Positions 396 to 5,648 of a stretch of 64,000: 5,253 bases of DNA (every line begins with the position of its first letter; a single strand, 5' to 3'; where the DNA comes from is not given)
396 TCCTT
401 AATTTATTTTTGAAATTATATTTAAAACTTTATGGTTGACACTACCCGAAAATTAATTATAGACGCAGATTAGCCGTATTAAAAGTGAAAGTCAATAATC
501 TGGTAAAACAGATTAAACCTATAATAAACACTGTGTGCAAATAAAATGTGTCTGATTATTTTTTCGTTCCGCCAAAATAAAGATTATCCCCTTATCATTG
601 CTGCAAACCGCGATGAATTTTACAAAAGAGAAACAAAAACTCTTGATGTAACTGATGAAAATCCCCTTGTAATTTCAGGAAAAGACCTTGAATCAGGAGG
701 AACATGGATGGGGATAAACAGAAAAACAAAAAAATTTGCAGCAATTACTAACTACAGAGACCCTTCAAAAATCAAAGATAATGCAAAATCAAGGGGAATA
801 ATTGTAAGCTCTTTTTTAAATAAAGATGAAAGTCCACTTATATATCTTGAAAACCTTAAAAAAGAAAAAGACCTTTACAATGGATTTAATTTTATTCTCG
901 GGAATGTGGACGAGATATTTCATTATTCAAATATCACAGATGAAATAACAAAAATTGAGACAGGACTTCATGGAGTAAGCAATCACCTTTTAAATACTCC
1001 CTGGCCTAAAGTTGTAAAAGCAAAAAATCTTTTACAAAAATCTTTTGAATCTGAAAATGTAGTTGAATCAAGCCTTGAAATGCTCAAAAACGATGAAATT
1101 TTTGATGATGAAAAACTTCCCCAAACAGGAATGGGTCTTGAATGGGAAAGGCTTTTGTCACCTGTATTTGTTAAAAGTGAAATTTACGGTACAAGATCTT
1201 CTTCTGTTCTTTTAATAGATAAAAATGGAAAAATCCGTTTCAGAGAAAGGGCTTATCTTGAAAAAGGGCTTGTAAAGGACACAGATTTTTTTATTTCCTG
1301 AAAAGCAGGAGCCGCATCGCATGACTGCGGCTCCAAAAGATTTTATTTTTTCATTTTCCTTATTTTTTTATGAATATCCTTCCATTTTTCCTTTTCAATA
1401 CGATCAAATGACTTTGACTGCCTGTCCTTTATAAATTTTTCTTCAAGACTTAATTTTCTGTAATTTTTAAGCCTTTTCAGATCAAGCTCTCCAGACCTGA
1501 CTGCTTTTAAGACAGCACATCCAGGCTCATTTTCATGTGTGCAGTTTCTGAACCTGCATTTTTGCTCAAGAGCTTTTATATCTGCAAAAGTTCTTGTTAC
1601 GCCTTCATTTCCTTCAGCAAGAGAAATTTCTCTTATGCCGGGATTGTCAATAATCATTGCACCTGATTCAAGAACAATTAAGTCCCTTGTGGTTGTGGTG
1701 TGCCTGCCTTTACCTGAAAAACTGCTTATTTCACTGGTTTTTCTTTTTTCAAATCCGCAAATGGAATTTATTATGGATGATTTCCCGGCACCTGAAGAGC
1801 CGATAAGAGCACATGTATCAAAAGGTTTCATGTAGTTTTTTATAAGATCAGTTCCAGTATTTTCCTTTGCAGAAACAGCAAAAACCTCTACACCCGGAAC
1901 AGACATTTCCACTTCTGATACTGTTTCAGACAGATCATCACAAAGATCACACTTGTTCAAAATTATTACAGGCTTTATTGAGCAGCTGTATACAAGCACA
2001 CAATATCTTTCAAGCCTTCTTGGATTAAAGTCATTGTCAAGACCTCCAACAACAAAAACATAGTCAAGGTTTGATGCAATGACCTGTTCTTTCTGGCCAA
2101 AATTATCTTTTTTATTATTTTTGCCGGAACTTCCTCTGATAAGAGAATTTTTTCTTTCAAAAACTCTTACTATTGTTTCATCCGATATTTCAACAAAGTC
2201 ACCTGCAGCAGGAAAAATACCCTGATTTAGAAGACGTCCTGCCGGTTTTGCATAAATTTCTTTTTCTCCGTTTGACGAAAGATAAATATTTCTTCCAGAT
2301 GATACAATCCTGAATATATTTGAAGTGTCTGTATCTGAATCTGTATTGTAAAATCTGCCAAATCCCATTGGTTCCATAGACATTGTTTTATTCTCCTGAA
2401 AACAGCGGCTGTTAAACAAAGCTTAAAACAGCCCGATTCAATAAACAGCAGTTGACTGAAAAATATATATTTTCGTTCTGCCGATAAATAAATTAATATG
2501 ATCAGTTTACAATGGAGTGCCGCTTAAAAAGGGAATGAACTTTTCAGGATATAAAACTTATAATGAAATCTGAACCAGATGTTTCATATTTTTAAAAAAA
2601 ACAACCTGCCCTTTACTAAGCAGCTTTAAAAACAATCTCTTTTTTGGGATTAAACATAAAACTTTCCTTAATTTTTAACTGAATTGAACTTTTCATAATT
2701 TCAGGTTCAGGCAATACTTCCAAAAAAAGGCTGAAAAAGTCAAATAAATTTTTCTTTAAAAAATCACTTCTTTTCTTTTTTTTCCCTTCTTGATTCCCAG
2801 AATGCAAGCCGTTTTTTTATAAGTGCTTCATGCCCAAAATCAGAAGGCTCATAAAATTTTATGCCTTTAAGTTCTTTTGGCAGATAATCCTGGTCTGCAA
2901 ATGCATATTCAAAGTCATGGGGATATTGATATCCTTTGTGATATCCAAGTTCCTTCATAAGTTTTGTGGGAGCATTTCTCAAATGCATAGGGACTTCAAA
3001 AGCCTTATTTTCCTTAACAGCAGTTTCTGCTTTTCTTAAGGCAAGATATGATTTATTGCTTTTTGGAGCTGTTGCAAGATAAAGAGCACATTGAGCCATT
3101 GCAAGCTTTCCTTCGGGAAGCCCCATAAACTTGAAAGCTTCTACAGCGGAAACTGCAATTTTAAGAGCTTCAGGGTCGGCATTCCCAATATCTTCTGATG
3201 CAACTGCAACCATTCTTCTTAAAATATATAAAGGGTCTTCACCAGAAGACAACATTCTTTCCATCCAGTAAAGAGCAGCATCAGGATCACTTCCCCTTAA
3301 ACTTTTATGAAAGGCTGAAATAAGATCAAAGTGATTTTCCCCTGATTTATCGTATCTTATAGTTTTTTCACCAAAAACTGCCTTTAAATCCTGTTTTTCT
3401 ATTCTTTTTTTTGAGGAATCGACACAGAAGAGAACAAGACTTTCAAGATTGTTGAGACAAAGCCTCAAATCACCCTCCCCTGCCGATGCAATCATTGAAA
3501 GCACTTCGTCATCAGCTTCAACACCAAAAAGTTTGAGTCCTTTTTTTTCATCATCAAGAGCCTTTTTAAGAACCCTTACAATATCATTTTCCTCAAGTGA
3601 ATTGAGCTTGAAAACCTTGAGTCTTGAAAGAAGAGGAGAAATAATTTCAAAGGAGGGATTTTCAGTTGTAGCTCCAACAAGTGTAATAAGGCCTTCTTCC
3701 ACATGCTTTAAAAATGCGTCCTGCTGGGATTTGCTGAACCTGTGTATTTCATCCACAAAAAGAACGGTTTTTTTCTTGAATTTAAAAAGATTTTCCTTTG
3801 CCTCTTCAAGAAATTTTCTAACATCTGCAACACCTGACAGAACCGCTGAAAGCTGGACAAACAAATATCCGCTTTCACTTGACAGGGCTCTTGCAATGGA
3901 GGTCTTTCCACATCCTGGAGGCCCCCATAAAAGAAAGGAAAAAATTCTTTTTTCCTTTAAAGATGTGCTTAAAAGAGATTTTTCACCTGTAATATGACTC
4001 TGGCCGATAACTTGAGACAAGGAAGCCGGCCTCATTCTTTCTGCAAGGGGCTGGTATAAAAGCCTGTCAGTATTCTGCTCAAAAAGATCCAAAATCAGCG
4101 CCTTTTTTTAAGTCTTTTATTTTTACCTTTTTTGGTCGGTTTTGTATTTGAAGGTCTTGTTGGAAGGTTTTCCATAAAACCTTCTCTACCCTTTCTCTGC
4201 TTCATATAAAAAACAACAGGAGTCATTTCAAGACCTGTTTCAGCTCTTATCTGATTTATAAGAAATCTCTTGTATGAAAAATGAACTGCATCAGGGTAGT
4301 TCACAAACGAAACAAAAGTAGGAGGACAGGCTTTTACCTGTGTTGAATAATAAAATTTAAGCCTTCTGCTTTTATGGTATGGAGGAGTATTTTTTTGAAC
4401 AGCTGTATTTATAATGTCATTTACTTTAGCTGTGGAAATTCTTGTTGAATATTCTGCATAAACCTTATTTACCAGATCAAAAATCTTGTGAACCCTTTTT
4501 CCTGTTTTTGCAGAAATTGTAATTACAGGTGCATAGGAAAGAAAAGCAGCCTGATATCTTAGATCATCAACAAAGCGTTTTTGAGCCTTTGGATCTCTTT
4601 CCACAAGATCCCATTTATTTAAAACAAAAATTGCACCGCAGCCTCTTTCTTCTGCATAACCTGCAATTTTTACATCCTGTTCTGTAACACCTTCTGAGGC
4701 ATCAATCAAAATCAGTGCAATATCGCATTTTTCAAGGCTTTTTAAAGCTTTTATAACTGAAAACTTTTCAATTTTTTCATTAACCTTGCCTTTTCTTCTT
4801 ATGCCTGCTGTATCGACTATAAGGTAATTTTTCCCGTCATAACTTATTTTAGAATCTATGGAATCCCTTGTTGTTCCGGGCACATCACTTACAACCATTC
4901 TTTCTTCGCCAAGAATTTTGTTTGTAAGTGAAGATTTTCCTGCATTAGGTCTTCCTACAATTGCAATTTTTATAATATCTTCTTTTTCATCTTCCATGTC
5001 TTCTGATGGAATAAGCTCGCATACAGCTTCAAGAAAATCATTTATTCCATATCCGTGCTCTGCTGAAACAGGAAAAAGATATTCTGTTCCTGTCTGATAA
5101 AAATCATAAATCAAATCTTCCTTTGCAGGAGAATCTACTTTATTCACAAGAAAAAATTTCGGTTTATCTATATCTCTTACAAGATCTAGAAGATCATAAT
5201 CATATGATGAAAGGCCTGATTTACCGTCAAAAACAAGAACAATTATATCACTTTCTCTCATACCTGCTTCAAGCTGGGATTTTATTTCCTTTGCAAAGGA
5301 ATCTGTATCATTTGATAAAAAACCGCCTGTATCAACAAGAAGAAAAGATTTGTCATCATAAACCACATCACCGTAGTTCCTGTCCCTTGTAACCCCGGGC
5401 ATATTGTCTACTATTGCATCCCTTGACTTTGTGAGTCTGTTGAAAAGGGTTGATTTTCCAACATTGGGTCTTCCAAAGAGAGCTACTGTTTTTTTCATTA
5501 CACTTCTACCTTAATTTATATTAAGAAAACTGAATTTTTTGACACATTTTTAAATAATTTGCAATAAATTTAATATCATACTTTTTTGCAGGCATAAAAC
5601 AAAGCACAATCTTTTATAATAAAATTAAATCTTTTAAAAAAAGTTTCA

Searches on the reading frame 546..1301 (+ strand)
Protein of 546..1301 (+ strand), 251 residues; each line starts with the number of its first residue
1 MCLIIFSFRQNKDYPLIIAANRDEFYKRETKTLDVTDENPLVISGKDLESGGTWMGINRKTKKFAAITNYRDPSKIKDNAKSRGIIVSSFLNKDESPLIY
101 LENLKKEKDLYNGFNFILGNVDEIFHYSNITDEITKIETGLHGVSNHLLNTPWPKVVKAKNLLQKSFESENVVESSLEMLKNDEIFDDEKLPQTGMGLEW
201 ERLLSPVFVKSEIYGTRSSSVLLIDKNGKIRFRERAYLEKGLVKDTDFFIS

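Call 42: find_encoding_contigs(protein=window:546-1298:+, flank=10000, max_places=8)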
Protein window:546-1298:+ (251 aa): no gene with exactly this product is on record in the collection.

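Call 48: search_protein_families(library=pfam, proteins=[window:546-1301:+])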
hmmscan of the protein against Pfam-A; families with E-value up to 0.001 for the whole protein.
window:546-1301:+ (251 aa): 1 family
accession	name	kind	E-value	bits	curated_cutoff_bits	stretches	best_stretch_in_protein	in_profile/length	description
PF05742.17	TANGO2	-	8.5e-74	249.4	22.6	1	1-237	1-255/257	Transport and Golgi organisation 2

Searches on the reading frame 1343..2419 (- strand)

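Call 48: search_protein_families(library=pfam, proteins=[window:1343-2419:-])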
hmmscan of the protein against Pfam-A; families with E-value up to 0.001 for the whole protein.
window:1343-2419:- (358 aa): 4 families
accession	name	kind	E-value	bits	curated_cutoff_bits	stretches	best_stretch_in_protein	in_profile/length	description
PF03193.22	RsgA_GTPase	-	1.1e-45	156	30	1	86-267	1-173/174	RsgA GTPase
PF01926.29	MMR_HSR1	-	5.7e-08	33.3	21.9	1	203-282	2-74/113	50S ribosome-binding GTPase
PF02421.24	FeoB_N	-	4.8e-07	29.9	27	1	202-278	2-73/156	Ferrous iron transport protein B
PF00005.33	ABC_tran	-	1.3e-05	26.2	25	1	196-232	7-43/137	ABC transporter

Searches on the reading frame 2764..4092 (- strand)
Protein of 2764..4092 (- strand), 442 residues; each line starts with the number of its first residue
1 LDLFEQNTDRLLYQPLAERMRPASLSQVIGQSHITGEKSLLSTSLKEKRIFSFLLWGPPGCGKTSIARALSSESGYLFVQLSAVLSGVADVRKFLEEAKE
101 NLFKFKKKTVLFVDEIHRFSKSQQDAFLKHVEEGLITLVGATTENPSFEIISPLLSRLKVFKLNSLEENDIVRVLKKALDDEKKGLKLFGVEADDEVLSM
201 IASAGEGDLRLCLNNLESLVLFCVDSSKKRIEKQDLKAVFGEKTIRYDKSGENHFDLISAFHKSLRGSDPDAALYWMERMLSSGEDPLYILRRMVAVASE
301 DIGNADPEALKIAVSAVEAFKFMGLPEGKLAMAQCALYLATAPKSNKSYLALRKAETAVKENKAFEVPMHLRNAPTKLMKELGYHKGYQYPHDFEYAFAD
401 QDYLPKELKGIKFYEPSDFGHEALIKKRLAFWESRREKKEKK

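Call 48: search_protein_families(library=pfam, proteins=[window:2764-4092:-])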
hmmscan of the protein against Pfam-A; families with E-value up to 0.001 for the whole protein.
window:2764-4092:- (442 aa): 15 families
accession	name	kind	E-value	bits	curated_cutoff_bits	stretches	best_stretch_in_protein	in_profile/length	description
PF12002.13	MgsA_C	-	1.8e-69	233.3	27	1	267-431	1-165/167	MgsA AAA+ ATPase C terminal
PF16193.11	AAA_assoc_2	-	1.2e-21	77.2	34.3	1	191-266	5-81/81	AAA C-terminal domain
PF00004.35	AAA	-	6.9e-17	62.6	21.2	1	54-160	2-125/131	ATPase family associated with various cellular activities (AAA)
PF05496.18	RuvB_N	-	1.3e-12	48.2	27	1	20-138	1-115/159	Holliday junction DNA helicase RuvB P-loop domain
PF00158.32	Sigma54_activat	-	1.8e-06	28.1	20.2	1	98-146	84-132/168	Sigma-54 interaction domain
PF07728.20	AAA_5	-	1.1e-05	25.8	22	1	53-137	2-96/139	AAA domain (dynein-related subfamily)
PF01078.27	Mg_chelatase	-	1.6e-05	24.8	20.3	0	51-71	23-43/207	Magnesium chelatase, subunit ChlI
PF14532.12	Sigma54_activ_2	-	1.7e-05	25.5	25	1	51-133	22-95/138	Sigma-54 interaction domain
PF07726.17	AAA_3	-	4.4e-05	23.8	27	1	54-146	3-101/131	ATPase family associated with various cellular activities (AAA)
PF13191.12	AAA_16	-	8.9e-05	23.5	32.6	0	52-79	26-56/167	AAA ATPase domain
PF13173.12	AAA_14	-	0.00011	22.7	27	1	54-166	6-123/129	AAA domain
PF13238.12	AAA_18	-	0.00018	22.4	29.4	1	55-113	3-45/128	AAA domain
PF13207.12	AAA_17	-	0.00024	21.8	27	1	57-112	2-56/136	AAA domain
PF13401.12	AAA_22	-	0.00035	21.3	27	0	54-85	9-45/130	AAA domain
PF03215.21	Rad17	-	0.00039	20.9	23.8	1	30-81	24-76/186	Rad17 P-loop domain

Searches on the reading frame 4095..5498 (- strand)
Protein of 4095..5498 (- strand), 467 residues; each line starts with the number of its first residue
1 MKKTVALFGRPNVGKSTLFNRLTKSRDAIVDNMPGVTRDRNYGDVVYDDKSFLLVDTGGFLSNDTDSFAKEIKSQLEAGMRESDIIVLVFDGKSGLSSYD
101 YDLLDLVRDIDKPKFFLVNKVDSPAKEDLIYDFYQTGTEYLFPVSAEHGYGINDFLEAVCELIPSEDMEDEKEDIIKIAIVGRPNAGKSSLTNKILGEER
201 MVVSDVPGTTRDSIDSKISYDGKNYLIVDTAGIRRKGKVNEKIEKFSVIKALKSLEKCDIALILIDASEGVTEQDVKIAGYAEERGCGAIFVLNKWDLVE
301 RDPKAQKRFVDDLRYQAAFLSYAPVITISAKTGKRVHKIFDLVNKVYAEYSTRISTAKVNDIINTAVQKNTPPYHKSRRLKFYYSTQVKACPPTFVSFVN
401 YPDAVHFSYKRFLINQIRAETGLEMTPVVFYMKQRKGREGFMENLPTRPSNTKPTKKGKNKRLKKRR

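Call 48: search_protein_families(library=pfam, proteins=[window:4095-5498:-])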
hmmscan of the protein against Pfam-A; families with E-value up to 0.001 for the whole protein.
window:4095-5498:- (467 aa): 16 families
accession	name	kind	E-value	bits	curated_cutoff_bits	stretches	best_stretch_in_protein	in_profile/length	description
PF01926.29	MMR_HSR1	-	8.4e-59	197.1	21.9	2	177-295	1-113/113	50S ribosome-binding GTPase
PF14714.11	KH_dom-like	-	1.2e-29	102.8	27.3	1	353-433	1-81/81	KH-domain-like of EngA bacterial GTPase enzymes, C-terminal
PF02421.24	FeoB_N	-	1.7e-29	102.8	27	2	4-153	2-150/156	Ferrous iron transport protein B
PF00009.33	GTP_EFTU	-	1e-27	97.4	26.5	2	249-346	84-185/188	Elongation factor Tu GTP binding domain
PF00350.29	Dynamin_N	-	1e-14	55.3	27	1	178-211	1-34/168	Dynamin family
PF04548.22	AIG1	-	1.9e-11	44.1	27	1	177-278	2-103/212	AIG1 family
PF03193.22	RsgA_GTPase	-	6.5e-10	39.5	30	0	178-234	109-169/174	RsgA GTPase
PF00071.28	Ras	-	2.8e-06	27.5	21.6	0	177-344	1-157/162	Ras family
PF02492.25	cobW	-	2.7e-05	24.2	20.7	0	224-312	85-171/180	CobW/HypB/UreG, nucleotide-binding domain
PF00005.33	ABC_tran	-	8.5e-05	23.6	25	0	177-202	13-38/137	ABC transporter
PF13479.12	AAA_24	-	0.0001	22.6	27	0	2-27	2-25/195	AAA domain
PF08477.19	Roc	-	0.00011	22.9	27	0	177-200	1-24/119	Ras of Complex, Roc, domain of DAPkinase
PF16897.10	MMR_HSR1_Xtn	-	0.00043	20.7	35.2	0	113-159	57-100/106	C-terminal region of MMR_HSR1 domain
PF00625.27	Guanylate_kin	-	0.00047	20.3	25.2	0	178-245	5-71/182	Guanylate kinase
PF13238.12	AAA_18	-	0.00098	20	29.4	0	5-57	1-43/128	AAA domain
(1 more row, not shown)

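Call 49: find_encoding_contigs(protein=window:4098-5498:-, flank=10000, max_places=8)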
Protein window:4098-5498:- (467 aa): no gene with exactly this product is on record in the collection.
